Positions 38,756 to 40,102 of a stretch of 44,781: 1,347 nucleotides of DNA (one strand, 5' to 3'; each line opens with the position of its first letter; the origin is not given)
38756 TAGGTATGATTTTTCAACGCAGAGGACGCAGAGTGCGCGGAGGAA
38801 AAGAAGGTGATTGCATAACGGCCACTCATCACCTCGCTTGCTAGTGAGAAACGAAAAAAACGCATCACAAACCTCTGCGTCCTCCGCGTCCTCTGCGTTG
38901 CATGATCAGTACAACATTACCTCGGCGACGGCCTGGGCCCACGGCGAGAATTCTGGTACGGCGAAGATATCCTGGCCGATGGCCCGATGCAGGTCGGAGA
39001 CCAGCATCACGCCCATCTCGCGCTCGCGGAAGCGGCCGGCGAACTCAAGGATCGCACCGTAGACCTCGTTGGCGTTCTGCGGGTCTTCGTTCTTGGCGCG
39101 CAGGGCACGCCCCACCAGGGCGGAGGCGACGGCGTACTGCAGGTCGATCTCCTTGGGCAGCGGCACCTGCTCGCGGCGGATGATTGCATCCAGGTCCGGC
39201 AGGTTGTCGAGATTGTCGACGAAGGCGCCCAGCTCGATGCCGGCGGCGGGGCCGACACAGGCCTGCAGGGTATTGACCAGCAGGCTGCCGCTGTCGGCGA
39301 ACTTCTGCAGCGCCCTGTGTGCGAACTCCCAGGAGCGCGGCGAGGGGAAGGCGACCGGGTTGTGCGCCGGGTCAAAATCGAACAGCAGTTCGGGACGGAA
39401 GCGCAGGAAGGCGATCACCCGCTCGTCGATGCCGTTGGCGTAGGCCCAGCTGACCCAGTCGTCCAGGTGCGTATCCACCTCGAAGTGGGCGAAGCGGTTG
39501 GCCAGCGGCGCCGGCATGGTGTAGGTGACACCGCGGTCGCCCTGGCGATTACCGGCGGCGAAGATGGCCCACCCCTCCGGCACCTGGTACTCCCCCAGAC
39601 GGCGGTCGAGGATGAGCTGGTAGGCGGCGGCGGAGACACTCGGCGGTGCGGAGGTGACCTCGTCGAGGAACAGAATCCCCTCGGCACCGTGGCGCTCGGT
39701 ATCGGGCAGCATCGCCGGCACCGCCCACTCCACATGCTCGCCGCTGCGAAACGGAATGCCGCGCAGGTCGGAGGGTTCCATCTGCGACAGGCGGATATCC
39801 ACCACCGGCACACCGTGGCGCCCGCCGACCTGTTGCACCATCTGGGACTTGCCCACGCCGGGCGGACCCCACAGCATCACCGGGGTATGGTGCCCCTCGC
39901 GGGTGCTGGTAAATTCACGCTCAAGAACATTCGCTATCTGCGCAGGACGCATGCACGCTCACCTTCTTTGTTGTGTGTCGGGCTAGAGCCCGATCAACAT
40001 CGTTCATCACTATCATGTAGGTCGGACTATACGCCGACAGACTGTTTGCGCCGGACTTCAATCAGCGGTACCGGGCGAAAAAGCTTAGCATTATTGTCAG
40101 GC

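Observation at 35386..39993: Four-gene MoxR AAA+ / VWA-HExxH / poly-Arg helical protein / 184-aa cluster with structured repeat-filled spacers: best candidate for an undescribed system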

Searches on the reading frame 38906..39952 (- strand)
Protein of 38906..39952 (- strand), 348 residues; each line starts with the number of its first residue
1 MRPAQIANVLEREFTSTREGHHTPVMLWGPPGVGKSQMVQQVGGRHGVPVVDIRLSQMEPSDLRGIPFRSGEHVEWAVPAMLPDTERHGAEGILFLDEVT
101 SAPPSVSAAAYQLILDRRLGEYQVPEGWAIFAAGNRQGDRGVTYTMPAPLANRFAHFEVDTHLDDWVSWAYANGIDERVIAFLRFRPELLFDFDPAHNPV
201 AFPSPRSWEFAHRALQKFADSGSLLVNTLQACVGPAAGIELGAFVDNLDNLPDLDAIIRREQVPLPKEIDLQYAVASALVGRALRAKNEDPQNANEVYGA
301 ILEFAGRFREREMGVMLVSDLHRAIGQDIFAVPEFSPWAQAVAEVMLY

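Call 5: search_protein_families(library=pfam, proteins=[window:38906-39952:-], max_evalue=0.1)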
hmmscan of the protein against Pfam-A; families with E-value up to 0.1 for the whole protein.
window:38906-39952:- (348 aa): 11 families
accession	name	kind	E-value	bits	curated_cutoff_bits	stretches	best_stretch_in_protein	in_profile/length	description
PF07728.20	AAA_5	-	9.7e-09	35.8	22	1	24-141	1-127/139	AAA domain (dynein-related subfamily)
PF00004.35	AAA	-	3.8e-07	31.1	21.2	1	25-109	1-82/131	ATPase family associated with various cellular activities (AAA)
PF13191.12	AAA_16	-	3.1e-05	25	32.6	1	4-43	7-45/167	AAA ATPase domain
PF20030.5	bpMoxR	-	0.0052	16.3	27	1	25-105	34-112/205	MoxR domain in the MoxR-vWA-beta-propeller ternary systems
PF12775.13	AAA_7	-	0.0063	16.5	25.8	1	21-42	32-53/181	P-loop containing dynein motor region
PF07726.17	AAA_3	-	0.017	15.5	27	1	25-154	2-129/131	ATPase family associated with various cellular activities (AAA)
PF13671.12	AAA_33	-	0.032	15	27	1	25-52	2-25/143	AAA domain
PF13401.12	AAA_22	-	0.055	14.2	27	0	21-62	4-49/130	AAA domain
PF00158.32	Sigma54_activat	-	0.055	13.6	20.2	0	90-114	93-117/168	Sigma-54 interaction domain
PF01078.27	Mg_chelatase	-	0.059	13.2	20.3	0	20-41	21-41/207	Magnesium chelatase, subunit ChlI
PF05673.19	DUF815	-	0.08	12.5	23.8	0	23-67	54-96/249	Protein of unknown function (DUF815)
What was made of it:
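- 38906..39952 (-): MoxR-class AAA+ ATPase, 348 aa. Pfam AAA_5 at 9.7e-9, above its cutoff (call 5).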

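Call 6: search_protein_families(library=ncbifam, proteins=[window:38906-39952:-], max_evalue=0.1)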
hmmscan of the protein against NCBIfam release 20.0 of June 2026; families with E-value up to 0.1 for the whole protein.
window:38906-39952:- (348 aa): 8 families
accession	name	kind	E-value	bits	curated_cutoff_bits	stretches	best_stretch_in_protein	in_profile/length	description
NF003229.0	PRK04195.1-5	equivalog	0.0028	16.4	280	1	14-57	36-79/413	replication factor C large subunit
NF042959.1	IteA_antiphage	equivalog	0.014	14.6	510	1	22-58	125-161/367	anti-phage ATPase IteA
NF051870.1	NAssimRespRegNtrX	equivalog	0.025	13.5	600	1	24-118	164-257/452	nitrogen assimilation response regulator NtrX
NF038308.1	RNA_repair_RtcR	equivalog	0.038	12.8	650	0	21-42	203-224/530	RNA repair transcriptional activator RtcR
NF003228.0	PRK04195.1-4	equivalog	0.052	12.4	456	1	12-60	27-75/502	replication factor C large subunit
NF033453.1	BREX_3_BrxF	hypoth_equivalog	0.058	13.1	50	1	10-56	4-50/149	BREX-3 system P-loop-containing protein BrxF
TIGR01241.2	FtsH_fam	equivalog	0.064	12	600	1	25-54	198-227/598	ATP-dependent zinc metalloprotease FtsH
NF003230.0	PRK04195.1-6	equivalog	0.08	11.6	441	0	19-56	36-73/494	replication factor C large subunit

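Call 7: search_protein_families(library=padloc, proteins=[window:38906-39952:-], max_evalue=0.1)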
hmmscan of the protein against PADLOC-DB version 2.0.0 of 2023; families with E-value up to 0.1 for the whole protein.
window:38906-39952:- (348 aa): 7 families
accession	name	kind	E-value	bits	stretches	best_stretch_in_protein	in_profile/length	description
PDLC03838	DolB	-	0.0002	18.7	1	21-113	165-252/375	-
PDLC02196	IetA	-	0.0042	14.5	1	22-56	122-156/374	-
PDLC02496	BrxF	-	0.0048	15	1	8-55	7-54/158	BrxF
PDLC01993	RtcR--CARF_AAA_HTH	-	0.01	12.3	0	22-42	204-224/523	-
PDLC04788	PDC-S01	-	0.011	12.6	1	19-108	16-102/448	-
PDLC02195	IetA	-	0.014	12.8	1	25-57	140-172/395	-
PDLC04792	PDC-S01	-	0.057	10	1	20-108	17-104/452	-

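Call 45: search_solved_structures(query=window:38906-39952:-, max_evalue=0.001)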
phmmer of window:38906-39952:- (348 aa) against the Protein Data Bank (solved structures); distinct sequences matched with E-value up to 0.001: 8.
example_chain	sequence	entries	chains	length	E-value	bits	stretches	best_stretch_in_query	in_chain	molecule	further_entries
6or5_A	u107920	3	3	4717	2.6e-11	46.4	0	24-173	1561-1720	Midasin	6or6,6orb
6i27_A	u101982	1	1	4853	1.3e-06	30.8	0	22-162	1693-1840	Midasin,Midasin,Midasin,Midasin,Midasin,Midasin,Midasin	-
6i26_A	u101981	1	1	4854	1.3e-06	30.8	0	22-162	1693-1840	Midasin,Midasin,Midasin,Midasin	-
6hyp_A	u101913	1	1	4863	1.3e-06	30.8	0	22-162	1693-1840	Midasin,Midasin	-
5jcs_s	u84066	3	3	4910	1.4e-06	30.8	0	22-162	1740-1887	Midasin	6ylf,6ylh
9qh4_A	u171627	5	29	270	1.7e-05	27.2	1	21-160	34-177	Protein NorQ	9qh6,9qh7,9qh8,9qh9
9qhd_A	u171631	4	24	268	0.00011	24.6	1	16-161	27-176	Nitric oxide reductase NorQ protein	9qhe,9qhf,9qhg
6l1q_C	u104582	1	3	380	0.00092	21.5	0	22-117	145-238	CbbQ protein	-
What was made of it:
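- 38906..39952 (-): Closest solved relatives are midasin AAA modules, NorQ and CbbQ (call 45).
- On MoxR-class AAA+ ATPase: Midasin, NorQ and CbbQ are the best solved relatives (call 45).
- Closest known: MoxR/VWA chaperone pairs NorQ/NorD, CbbQ/CbbO, CoxD/CoxE and RavA/ViaA. Same: NorQ and CbbQ are among the nearest solved relatives (calls 5, 45).
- AAA_5 hit, with NorQ, CbbQ and midasin as the nearest solved relatives (calls 5, 45).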

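Call 65: search_protein_families(library=phrogs, proteins=[window:38906-39952:-], max_evalue=0.01)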
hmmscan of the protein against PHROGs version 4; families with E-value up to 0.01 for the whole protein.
window:38906-39952:- (348 aa): 7 families
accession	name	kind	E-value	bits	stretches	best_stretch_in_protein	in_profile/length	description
phrog_1297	-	other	4.8e-91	306.4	1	21-346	24-353/356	ATPase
phrog_16335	-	other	8.1e-26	91.8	1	27-167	31-175/267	ATPase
phrog_249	-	moron, auxiliary metabolic gene and host takeover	2.3e-08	34.8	1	22-118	127-220/380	porphyrin biosynthesis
phrog_21479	-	unknown function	8.4e-08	33.1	1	27-63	31-67/68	-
phrog_3757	-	unknown function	0.0014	19.1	1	23-58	127-162/367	-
phrog_11838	-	DNA, RNA and nucleotide metabolism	0.0051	17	1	19-60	37-78/420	clamp loader of DNA polymerase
phrog_16448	-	other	0.0058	15.9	1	23-181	450-609/680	ATPase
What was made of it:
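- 38906..39952 (-): It matches phrog_1297 over its full length at 4.8e-91 (call 65).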
